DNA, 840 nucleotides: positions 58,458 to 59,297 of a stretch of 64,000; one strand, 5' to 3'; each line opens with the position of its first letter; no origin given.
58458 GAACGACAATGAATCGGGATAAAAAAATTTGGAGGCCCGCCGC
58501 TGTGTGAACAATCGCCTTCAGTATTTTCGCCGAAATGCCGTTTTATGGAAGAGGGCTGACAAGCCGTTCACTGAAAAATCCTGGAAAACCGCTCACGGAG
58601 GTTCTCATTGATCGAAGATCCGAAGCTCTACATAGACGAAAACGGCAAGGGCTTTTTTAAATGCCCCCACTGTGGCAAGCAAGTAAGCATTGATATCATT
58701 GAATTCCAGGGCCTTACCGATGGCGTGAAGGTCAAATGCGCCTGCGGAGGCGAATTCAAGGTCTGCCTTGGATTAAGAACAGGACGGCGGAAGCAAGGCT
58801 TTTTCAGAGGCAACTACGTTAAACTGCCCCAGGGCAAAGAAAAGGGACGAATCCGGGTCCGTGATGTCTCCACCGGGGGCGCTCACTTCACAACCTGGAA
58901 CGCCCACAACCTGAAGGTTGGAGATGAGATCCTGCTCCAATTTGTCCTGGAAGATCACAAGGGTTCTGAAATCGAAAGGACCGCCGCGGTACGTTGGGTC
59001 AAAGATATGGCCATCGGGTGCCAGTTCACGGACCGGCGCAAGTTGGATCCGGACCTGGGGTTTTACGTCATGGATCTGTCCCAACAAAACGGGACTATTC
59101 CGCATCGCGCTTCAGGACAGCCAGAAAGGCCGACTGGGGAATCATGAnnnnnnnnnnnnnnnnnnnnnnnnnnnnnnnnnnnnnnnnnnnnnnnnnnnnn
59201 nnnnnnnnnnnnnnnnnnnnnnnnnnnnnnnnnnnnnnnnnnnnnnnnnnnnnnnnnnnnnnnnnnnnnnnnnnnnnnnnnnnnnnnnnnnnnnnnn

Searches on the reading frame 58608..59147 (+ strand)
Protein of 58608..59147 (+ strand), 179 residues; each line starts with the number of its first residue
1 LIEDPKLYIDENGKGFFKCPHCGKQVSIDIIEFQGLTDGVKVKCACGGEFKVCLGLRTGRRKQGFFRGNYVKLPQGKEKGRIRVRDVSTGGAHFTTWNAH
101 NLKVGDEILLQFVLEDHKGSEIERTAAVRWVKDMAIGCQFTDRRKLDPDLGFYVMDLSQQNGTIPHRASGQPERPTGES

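Call 69: search_protein_families(library=pfam, proteins=[window:58608-59147:+], max_evalue=0.001)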
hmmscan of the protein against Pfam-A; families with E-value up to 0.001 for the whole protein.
window:58608-59147:+ (179 aa): 1 family
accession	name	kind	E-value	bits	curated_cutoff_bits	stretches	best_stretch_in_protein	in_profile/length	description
PF07238.19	PilZ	-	1.9e-08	35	22.5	1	71-142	14-87/102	PilZ domain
